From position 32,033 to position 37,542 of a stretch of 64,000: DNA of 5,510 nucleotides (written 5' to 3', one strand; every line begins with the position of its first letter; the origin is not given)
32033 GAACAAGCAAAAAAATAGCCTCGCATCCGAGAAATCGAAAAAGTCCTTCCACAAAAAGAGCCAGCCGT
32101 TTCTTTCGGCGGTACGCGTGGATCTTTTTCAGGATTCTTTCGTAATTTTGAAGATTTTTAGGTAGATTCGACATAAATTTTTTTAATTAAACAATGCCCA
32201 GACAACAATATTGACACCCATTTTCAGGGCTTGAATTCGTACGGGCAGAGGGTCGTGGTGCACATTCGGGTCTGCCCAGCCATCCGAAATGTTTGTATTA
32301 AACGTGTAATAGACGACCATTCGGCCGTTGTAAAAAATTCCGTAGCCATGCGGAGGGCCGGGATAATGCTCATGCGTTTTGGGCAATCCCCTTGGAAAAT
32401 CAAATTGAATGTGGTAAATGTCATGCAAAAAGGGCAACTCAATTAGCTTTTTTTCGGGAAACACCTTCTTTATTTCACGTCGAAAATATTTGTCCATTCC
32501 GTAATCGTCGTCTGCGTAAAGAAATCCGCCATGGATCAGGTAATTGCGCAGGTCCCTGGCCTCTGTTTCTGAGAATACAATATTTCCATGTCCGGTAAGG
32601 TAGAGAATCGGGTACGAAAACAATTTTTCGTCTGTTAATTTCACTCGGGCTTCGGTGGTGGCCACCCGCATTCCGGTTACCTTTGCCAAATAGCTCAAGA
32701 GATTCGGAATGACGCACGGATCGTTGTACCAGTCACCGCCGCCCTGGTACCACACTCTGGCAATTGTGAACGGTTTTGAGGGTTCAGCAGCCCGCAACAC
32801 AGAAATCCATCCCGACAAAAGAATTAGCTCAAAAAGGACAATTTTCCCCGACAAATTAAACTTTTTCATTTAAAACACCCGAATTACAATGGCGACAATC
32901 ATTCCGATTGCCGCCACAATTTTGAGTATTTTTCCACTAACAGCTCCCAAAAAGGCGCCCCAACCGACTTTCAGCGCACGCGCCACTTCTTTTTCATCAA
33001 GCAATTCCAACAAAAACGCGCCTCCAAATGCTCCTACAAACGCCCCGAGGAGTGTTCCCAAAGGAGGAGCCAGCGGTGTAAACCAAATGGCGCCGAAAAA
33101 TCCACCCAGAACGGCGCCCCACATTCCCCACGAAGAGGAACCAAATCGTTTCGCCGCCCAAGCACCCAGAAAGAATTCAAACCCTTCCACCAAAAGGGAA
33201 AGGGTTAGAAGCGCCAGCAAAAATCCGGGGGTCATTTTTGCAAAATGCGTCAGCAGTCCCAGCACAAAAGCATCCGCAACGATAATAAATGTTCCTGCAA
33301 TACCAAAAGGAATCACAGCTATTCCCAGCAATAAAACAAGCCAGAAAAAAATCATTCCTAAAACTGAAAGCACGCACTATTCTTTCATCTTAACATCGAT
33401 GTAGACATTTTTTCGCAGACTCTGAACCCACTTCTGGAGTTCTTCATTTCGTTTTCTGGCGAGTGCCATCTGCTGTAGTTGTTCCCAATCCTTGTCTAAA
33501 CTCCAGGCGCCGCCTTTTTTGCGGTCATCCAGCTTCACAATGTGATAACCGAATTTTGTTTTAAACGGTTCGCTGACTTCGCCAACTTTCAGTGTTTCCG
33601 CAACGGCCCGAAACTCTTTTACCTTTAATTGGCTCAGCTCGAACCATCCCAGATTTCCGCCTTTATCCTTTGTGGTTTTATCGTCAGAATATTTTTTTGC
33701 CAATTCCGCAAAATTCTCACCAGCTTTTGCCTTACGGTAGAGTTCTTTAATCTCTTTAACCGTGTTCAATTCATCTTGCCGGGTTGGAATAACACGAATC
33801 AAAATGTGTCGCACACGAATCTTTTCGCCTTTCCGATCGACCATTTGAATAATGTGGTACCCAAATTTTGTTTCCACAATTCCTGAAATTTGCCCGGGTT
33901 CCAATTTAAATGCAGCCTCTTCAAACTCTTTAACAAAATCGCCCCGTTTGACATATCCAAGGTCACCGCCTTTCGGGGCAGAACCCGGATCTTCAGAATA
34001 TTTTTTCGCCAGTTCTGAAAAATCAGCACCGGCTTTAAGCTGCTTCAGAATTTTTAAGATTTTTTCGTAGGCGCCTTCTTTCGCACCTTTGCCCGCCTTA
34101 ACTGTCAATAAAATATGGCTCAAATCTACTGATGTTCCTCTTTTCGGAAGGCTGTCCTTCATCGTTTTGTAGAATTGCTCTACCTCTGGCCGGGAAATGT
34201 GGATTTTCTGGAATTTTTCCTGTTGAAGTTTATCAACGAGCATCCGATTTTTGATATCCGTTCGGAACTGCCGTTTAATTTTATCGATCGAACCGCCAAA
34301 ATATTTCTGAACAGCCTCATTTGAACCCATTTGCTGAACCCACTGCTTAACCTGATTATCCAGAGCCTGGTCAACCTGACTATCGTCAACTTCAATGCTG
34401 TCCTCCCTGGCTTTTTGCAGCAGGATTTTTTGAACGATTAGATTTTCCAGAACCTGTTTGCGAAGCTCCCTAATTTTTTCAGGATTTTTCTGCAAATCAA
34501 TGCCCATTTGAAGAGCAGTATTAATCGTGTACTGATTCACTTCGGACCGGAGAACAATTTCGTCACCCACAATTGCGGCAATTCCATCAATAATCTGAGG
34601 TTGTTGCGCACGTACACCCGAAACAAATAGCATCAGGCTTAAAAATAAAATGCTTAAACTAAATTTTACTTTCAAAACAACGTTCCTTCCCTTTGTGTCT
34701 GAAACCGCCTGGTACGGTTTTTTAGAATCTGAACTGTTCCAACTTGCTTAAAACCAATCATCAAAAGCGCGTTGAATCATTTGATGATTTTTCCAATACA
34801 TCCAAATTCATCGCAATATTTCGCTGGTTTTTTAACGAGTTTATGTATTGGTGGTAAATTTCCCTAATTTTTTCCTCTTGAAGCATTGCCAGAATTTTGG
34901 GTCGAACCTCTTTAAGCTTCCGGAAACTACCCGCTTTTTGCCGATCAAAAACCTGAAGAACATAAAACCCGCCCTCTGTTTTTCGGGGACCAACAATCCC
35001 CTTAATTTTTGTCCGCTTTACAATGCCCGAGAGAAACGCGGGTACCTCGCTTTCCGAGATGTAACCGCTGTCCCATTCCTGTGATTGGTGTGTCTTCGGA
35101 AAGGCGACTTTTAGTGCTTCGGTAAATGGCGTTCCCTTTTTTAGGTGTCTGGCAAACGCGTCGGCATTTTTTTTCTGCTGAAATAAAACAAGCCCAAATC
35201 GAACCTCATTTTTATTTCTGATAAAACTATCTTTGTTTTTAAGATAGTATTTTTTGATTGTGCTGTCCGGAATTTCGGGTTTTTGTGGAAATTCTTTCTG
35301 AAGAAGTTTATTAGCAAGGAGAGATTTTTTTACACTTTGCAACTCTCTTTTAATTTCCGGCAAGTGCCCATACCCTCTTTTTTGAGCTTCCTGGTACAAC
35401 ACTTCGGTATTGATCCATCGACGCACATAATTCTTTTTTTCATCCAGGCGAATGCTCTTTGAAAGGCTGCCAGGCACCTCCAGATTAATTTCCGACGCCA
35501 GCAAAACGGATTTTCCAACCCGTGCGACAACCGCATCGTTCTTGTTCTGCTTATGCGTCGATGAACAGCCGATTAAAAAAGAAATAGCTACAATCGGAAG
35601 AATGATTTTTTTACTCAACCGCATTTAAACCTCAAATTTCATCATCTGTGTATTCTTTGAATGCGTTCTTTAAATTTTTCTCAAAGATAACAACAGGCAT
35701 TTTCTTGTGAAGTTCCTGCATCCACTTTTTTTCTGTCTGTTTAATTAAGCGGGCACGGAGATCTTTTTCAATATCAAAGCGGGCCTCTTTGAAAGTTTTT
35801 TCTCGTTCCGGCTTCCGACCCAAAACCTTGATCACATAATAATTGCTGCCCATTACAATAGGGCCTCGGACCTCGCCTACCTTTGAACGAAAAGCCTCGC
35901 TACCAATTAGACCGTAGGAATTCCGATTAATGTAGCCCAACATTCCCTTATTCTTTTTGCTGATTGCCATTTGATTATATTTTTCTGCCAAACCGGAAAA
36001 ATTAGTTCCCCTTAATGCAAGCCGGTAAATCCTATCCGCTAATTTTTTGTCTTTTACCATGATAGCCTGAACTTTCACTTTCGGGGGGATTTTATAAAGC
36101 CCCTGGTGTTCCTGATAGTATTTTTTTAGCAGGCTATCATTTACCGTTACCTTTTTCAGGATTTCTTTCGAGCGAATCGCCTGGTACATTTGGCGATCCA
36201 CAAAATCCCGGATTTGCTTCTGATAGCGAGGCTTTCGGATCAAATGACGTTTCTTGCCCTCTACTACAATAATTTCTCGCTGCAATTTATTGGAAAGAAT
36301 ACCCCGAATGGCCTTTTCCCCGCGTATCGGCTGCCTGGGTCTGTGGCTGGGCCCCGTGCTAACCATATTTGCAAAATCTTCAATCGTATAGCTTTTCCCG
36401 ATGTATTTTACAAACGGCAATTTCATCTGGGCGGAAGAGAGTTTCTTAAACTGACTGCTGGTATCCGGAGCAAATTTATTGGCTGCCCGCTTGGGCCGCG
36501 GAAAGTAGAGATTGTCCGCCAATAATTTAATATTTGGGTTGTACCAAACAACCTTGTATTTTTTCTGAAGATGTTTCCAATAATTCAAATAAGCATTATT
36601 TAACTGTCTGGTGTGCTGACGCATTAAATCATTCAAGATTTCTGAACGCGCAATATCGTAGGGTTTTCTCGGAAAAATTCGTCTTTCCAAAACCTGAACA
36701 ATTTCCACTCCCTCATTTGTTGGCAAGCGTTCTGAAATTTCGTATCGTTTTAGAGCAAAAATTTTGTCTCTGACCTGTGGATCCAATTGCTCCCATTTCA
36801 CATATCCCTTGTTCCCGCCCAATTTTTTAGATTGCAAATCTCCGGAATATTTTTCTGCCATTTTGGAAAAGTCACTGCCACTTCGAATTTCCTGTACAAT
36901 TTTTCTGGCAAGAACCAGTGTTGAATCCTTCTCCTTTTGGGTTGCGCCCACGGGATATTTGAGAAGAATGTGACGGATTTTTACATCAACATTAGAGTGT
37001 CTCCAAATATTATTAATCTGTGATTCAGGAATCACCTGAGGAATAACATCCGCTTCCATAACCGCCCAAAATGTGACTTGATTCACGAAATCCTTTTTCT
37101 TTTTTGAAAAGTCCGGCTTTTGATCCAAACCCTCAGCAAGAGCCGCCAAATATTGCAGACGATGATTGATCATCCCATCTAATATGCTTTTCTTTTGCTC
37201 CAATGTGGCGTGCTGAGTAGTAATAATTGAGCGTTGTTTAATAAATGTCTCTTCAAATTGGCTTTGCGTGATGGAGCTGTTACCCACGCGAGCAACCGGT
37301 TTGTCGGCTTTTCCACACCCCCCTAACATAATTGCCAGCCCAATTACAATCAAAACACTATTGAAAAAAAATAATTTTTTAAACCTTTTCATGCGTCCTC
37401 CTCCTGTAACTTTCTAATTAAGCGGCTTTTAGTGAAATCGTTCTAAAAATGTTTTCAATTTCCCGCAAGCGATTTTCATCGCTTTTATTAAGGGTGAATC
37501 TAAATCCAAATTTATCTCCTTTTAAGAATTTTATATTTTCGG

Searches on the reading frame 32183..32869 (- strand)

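Call 38: search_protein_families(library=pfam, proteins=[window:32183-32869:-], max_evalue=0.00001)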
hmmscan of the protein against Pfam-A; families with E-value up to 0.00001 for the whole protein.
window:32183-32869:- (228 aa): 1 family
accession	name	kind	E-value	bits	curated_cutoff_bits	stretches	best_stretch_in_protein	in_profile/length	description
PF13709.12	DUF4159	-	1.3e-61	208.1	25.9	1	35-226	1-202/202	Domain of unknown function (DUF4159)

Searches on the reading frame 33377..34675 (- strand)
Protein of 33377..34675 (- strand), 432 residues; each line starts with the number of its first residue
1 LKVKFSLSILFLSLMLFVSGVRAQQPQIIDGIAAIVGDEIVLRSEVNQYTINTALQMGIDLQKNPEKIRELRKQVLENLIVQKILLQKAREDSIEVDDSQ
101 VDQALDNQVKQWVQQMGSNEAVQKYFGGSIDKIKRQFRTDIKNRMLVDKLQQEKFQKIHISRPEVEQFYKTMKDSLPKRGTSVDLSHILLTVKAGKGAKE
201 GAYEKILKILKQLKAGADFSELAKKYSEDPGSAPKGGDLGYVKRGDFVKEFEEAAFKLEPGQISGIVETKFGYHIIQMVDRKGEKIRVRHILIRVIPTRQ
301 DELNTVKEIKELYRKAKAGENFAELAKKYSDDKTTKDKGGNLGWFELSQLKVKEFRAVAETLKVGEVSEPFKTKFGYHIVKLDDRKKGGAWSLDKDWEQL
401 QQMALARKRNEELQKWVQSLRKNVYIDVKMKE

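Call 39: search_protein_families(library=pfam, proteins=[window:33377-34675:-], max_evalue=0.00001)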
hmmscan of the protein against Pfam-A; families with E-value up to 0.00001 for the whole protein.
window:33377-34675:- (432 aa): 6 families
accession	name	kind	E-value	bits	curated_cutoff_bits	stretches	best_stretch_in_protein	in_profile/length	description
PF13616.12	Rotamase_3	-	1.4e-60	203.4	22.5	2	179-282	13-116/116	PPIC-type PPIASE domain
PF00639.27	Rotamase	-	1.7e-56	189.6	21.7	2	187-278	1-95/97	PPIC-type PPIASE domain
PF13145.12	Rotamase_2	-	1.1e-24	88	27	2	313-391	42-114/121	PPIC-type PPIASE domain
PF09312.16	SurA_N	-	2.9e-14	53.7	30.8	1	29-141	1-112/118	SurA N-terminal domain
PF13624.11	SurA_N_3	-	1.6e-10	41.5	27.2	1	4-151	15-162/162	SurA-like N-terminal domain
PF13623.11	SurA_N_2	-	4.4e-07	30.3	28.5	1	10-112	16-125/145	SurA-like N-terminal domain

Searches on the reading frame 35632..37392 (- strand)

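Call 39: search_protein_families(library=pfam, proteins=[window:35632-37392:-], max_evalue=0.00001)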
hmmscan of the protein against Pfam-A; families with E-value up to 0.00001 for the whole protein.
window:35632-37392:- (586 aa): 3 families
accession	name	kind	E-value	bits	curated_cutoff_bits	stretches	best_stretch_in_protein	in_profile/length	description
PF13616.12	Rotamase_3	-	1.9e-27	96.5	22.5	2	133-237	12-115/116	PPIC-type PPIASE domain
PF00639.27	Rotamase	-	1.7e-24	87.1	21.7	1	141-234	1-95/97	PPIC-type PPIASE domain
PF13145.12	Rotamase_2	-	1.3e-20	74.9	27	1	419-538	3-120/121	PPIC-type PPIASE domain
